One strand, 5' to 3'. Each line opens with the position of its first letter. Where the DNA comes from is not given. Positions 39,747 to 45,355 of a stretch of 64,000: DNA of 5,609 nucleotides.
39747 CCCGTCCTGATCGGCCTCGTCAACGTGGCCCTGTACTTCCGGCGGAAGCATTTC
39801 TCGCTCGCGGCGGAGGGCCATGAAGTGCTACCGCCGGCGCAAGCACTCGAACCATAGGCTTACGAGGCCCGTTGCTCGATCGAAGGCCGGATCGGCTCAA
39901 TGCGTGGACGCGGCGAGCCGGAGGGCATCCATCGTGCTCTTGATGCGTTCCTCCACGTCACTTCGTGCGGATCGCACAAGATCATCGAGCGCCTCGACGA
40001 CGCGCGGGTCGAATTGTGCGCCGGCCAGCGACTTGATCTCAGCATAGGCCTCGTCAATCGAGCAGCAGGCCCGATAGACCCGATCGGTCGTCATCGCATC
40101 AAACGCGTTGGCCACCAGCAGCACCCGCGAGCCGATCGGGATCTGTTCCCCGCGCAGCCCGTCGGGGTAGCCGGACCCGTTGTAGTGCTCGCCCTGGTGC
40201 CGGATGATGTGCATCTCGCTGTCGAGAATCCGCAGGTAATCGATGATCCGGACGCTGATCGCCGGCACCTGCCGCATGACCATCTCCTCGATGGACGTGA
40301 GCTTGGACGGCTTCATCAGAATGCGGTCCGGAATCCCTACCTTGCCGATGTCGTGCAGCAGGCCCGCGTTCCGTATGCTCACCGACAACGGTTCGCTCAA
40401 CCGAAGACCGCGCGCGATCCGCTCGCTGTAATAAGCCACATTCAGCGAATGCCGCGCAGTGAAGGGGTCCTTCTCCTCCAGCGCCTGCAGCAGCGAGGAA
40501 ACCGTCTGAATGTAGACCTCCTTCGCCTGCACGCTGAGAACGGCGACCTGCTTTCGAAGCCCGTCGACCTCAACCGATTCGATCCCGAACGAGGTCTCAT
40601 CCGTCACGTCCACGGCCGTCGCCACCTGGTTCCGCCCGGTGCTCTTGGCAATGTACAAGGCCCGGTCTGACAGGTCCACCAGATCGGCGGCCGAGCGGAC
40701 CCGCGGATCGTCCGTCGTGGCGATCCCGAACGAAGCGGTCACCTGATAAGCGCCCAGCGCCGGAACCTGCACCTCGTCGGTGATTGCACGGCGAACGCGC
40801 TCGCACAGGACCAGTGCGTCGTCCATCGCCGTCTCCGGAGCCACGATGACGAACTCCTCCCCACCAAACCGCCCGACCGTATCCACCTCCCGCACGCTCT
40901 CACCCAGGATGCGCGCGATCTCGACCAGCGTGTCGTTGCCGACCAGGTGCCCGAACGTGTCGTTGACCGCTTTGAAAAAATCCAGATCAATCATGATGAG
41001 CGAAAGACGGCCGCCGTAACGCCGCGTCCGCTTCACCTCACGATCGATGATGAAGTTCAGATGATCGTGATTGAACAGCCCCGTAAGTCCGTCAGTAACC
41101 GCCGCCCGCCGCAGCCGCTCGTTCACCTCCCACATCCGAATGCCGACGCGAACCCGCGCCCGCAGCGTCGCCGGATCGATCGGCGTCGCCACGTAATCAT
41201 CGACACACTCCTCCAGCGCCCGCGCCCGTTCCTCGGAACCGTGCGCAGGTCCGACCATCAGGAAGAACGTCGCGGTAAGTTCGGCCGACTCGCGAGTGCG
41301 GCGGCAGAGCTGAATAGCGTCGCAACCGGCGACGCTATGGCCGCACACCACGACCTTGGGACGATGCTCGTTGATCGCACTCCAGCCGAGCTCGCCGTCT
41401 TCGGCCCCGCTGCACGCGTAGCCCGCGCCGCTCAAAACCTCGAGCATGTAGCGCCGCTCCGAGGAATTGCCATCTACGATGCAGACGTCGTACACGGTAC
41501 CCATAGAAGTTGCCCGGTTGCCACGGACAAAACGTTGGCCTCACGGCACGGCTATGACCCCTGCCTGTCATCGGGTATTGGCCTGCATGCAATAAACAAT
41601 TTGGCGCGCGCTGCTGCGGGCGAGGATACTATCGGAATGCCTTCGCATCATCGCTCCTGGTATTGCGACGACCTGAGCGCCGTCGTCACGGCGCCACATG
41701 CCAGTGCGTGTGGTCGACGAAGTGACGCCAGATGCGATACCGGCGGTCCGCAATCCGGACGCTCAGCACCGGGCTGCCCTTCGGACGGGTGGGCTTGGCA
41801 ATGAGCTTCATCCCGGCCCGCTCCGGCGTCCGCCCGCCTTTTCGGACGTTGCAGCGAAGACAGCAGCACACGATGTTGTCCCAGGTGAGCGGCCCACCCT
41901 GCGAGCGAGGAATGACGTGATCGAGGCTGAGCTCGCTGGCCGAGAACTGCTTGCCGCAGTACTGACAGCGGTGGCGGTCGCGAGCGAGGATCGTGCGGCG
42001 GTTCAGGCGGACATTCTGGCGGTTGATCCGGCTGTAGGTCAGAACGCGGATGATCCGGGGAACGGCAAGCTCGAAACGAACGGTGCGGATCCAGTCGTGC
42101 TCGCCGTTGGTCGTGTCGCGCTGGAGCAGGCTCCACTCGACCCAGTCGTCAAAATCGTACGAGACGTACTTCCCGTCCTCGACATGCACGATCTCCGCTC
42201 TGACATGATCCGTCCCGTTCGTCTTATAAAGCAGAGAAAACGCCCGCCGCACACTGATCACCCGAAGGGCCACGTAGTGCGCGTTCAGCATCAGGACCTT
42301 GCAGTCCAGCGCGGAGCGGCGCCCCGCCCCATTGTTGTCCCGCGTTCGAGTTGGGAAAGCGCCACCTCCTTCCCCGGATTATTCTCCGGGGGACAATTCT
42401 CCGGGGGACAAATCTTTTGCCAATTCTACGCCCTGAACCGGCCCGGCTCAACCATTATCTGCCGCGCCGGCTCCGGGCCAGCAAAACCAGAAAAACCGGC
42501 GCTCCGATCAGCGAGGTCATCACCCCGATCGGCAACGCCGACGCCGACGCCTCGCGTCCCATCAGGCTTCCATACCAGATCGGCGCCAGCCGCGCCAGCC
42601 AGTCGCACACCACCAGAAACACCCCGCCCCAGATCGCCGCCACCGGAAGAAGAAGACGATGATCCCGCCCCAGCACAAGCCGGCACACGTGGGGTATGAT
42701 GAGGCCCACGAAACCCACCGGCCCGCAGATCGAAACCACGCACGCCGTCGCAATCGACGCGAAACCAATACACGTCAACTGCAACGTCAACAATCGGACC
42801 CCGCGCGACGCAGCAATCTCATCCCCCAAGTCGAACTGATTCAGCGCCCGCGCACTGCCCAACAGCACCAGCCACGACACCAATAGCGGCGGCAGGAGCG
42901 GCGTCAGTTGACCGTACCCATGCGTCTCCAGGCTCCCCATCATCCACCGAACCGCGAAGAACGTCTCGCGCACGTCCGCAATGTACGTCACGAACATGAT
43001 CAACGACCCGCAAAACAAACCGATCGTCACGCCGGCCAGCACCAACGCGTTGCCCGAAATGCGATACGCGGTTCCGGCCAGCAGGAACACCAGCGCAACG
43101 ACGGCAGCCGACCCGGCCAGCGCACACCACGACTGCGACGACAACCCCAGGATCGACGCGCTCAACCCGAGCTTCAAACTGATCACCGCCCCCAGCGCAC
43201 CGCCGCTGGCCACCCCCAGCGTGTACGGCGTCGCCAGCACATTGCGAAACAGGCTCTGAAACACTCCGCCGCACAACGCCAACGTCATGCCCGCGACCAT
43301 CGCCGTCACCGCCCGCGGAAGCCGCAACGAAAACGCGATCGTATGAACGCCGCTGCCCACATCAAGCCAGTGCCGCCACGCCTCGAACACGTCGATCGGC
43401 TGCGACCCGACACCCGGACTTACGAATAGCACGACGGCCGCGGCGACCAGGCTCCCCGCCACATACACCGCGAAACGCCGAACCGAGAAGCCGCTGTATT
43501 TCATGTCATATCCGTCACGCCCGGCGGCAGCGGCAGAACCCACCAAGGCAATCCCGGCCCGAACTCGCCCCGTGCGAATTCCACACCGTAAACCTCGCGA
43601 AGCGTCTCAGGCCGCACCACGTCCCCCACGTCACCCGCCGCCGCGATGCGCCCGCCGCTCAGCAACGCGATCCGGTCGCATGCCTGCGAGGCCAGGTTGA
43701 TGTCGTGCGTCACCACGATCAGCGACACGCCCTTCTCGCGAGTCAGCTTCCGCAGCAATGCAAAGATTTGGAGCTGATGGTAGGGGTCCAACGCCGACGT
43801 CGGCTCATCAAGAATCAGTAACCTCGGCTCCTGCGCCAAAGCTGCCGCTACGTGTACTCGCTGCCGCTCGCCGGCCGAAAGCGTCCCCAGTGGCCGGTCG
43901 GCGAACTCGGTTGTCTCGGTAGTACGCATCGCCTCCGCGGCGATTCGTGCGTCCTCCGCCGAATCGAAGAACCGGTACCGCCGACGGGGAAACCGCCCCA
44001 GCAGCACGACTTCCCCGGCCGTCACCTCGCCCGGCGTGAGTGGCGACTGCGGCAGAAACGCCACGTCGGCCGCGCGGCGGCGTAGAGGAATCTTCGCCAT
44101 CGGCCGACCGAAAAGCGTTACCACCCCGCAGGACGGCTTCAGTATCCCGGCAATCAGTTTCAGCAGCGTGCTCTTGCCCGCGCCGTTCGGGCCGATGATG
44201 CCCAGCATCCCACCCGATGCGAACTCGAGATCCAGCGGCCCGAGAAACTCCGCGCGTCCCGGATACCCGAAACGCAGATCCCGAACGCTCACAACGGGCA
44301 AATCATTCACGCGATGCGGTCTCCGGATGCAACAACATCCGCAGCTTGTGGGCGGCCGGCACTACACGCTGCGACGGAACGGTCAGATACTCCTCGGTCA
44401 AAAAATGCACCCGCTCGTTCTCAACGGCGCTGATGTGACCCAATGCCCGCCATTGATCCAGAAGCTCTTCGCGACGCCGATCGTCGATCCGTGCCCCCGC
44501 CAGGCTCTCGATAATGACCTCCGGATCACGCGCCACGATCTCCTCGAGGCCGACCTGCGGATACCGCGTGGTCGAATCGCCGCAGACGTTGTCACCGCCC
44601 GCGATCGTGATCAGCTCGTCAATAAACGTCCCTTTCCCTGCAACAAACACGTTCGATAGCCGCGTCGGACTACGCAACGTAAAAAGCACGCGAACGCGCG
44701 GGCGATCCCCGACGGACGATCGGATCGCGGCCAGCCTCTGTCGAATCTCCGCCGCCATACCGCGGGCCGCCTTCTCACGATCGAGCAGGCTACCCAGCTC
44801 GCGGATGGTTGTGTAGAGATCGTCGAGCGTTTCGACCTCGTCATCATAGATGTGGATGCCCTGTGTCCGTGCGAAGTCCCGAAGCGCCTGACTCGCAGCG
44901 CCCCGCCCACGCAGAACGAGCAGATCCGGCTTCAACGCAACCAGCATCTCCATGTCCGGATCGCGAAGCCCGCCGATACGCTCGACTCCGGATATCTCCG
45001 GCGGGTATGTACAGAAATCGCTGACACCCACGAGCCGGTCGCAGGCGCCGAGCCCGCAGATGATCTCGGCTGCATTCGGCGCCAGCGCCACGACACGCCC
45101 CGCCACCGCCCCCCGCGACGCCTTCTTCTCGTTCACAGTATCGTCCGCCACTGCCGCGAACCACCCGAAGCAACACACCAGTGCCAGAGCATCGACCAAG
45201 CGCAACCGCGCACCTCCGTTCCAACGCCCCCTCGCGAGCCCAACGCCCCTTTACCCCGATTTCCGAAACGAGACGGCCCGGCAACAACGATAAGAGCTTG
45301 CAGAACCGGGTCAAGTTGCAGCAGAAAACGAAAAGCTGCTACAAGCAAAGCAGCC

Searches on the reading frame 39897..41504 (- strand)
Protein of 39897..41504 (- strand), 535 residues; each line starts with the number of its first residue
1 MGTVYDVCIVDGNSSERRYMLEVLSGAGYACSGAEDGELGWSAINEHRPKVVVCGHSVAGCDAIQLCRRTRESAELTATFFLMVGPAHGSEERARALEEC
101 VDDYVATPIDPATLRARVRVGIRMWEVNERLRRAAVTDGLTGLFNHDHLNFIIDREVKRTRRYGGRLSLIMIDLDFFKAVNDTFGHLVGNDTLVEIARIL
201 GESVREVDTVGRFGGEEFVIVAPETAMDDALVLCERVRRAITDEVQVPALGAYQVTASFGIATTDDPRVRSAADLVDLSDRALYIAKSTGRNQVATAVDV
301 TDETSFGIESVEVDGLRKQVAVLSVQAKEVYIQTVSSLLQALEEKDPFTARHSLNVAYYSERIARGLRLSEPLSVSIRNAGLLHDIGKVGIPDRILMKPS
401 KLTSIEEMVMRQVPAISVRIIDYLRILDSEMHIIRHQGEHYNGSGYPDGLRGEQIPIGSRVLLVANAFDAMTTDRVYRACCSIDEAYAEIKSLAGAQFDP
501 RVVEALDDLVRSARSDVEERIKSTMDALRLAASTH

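Call 68: search_protein_families(library=pfam, proteins=[window:39897-41504:-], max_evalue=0.001)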
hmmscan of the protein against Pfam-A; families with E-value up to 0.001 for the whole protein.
window:39897-41504:- (535 aa): 5 families
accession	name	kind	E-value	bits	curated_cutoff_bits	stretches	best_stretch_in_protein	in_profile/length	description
PF00990.26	GGDEF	-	2.6e-39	135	23.8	1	135-293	1-161/161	Diguanylate cyclase, GGDEF domain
PF13487.12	HD_5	-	4e-34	118.2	27.2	1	340-502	5-170/170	HD domain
PF01966.28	HD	-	2.9e-12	47.3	22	1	350-471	2-116/116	HD domain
PF00072.30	Response_reg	-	1.4e-08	35.3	30.2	1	7-119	1-111/111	Response regulator receiver domain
PF08668.18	HDOD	-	2.8e-05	24.1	22.9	1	350-402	96-146/196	HDOD domain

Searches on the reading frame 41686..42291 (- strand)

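Call 68: search_protein_families(library=pfam, proteins=[window:41686-42291:-], max_evalue=0.001)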
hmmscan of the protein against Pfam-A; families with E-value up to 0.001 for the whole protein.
window:41686-42291:- (201 aa): 3 families
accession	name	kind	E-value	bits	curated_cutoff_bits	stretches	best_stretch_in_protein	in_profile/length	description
PF14279.12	HNH_5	-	3.8e-18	65.6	27.5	1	109-163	1-55/56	HNH endonuclease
PF01844.29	HNH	-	2.3e-15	56.9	21.4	1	109-152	1-45/47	HNH endonuclease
PF13395.12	HNH_4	-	8.6e-06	26.1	22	1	109-156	1-53/54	HNH endonuclease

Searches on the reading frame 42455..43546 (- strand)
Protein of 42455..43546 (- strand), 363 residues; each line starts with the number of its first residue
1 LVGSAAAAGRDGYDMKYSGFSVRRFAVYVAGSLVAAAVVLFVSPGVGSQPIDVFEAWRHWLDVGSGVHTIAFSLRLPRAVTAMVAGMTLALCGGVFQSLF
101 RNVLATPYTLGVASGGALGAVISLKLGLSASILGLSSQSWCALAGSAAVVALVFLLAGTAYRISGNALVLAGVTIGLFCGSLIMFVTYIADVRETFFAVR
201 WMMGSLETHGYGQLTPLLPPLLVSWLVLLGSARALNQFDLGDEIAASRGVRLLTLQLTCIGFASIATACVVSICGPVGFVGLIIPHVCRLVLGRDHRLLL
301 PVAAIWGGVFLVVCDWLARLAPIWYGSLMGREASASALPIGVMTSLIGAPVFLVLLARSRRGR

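Call 68: search_protein_families(library=pfam, proteins=[window:42455-43546:-], max_evalue=0.001)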
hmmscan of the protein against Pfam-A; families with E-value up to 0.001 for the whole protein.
window:42455-43546:- (363 aa): 1 family
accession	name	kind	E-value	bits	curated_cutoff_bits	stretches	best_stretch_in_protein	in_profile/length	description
PF01032.23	FecCD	-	2.3e-73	247.4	26.5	1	37-358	3-311/311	FecCD transport family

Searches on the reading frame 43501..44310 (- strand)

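Call 68: search_protein_families(library=pfam, proteins=[window:43501-44310:-], max_evalue=0.001)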
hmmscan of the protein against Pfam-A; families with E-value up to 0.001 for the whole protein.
window:43501-44310:- (269 aa): 8 families
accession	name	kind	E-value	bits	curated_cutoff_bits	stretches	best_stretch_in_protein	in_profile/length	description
PF00005.33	ABC_tran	-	2.2e-31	109.7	25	1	25-172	3-137/137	ABC transporter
PF13304.12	AAA_21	-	2.9e-13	51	27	2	127-206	221-302/304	AAA domain, putative AbiEii toxin, Type IV TA system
PF02463.25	SMC_N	-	9.7e-07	28.9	40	0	143-212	136-206/220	RecF/RecN/SMC N terminal domain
PF13476.12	AAA_23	-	2.6e-05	25.4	27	1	25-55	12-41/201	AAA domain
PF13401.12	AAA_22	-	9.4e-05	23.2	27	0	33-61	5-36/130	AAA domain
PF13166.12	AAA_13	-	0.00011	21.5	36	0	160-209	525-576/713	AAA domain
PF13555.12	AAA_29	-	0.00026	21.1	27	1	27-59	16-48/61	P-loop containing region of AAA domain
PF13191.12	AAA_16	-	0.00038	21.4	32.6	0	34-198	25-165/167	AAA ATPase domain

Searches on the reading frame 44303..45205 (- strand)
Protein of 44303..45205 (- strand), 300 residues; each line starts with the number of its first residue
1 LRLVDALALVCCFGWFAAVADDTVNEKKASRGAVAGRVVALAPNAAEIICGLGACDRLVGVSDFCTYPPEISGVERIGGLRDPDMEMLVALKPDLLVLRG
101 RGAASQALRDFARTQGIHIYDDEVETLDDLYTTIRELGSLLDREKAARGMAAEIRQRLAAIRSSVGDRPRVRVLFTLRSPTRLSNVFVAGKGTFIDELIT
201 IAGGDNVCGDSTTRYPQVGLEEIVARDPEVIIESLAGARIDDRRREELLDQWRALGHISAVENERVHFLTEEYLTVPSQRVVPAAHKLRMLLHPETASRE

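Call 68: search_protein_families(library=pfam, proteins=[window:44303-45205:-], max_evalue=0.001)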
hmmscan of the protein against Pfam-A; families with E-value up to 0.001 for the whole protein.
window:44303-45205:- (300 aa): 1 family
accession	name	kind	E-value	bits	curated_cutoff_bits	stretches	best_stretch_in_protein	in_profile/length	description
PF01497.23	Peripla_BP_2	-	3.5e-32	112.1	27.5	1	38-272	1-234/235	Periplasmic binding protein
